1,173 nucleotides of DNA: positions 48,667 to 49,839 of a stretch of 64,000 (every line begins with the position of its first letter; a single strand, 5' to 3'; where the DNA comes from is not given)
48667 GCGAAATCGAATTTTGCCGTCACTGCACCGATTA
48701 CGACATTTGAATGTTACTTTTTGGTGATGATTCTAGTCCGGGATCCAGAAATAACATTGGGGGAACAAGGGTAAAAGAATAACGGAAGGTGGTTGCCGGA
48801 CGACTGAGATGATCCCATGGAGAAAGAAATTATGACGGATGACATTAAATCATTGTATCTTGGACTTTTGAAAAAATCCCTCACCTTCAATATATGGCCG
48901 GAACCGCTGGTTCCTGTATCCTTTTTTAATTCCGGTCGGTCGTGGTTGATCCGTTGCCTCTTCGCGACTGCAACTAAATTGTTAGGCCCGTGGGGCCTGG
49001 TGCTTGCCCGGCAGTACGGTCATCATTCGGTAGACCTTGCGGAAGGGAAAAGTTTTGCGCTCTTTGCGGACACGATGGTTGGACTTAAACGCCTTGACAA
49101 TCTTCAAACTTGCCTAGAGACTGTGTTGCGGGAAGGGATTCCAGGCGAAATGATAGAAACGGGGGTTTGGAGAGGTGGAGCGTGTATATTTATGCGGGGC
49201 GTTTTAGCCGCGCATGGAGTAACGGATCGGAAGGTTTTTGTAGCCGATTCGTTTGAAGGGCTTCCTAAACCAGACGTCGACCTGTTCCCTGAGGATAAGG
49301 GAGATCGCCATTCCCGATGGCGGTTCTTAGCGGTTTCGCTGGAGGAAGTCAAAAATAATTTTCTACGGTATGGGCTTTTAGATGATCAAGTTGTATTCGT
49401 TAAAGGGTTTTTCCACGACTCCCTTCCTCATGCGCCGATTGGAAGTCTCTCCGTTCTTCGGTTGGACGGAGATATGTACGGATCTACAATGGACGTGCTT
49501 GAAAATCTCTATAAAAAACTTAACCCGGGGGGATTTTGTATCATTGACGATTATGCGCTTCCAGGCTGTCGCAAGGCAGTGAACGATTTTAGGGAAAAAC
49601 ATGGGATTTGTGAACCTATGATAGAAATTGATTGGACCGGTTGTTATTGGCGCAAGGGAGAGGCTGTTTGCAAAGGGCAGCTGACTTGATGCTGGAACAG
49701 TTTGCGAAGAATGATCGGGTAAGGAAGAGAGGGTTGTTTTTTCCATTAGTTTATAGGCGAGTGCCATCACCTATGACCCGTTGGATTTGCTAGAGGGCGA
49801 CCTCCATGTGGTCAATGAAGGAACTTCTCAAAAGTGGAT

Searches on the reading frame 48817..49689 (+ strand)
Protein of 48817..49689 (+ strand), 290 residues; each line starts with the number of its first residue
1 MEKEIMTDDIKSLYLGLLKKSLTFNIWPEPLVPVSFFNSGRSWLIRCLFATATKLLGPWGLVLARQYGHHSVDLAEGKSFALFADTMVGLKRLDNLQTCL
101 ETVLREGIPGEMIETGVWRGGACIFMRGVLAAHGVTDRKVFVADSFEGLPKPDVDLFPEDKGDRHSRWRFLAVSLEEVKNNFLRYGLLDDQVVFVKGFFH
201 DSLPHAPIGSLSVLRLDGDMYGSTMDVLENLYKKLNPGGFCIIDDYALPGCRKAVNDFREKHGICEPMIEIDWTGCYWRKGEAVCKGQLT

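Call 7: search_protein_families(library=pfam, proteins=[window:48817-49689:+], max_evalue=0.001)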
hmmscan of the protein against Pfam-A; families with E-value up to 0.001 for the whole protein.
window:48817-49689:+ (290 aa): 2 families
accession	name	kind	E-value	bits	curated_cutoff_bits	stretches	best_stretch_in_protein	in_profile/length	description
PF05711.17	TylF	-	7e-97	324.2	23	1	12-280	2-264/264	Macrocin-O-methyltransferase (TylF)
PF13578.12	Methyltransf_24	-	1e-08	36.4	26.3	1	113-246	1-105/105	Methyltransferase domain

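Call 88: search_protein_families(library=ncbifam, proteins=[window:48817-49689:+], max_evalue=0.00001)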
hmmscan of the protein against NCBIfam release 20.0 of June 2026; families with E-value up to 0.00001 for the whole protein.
window:48817-49689:+ (290 aa): 0 families
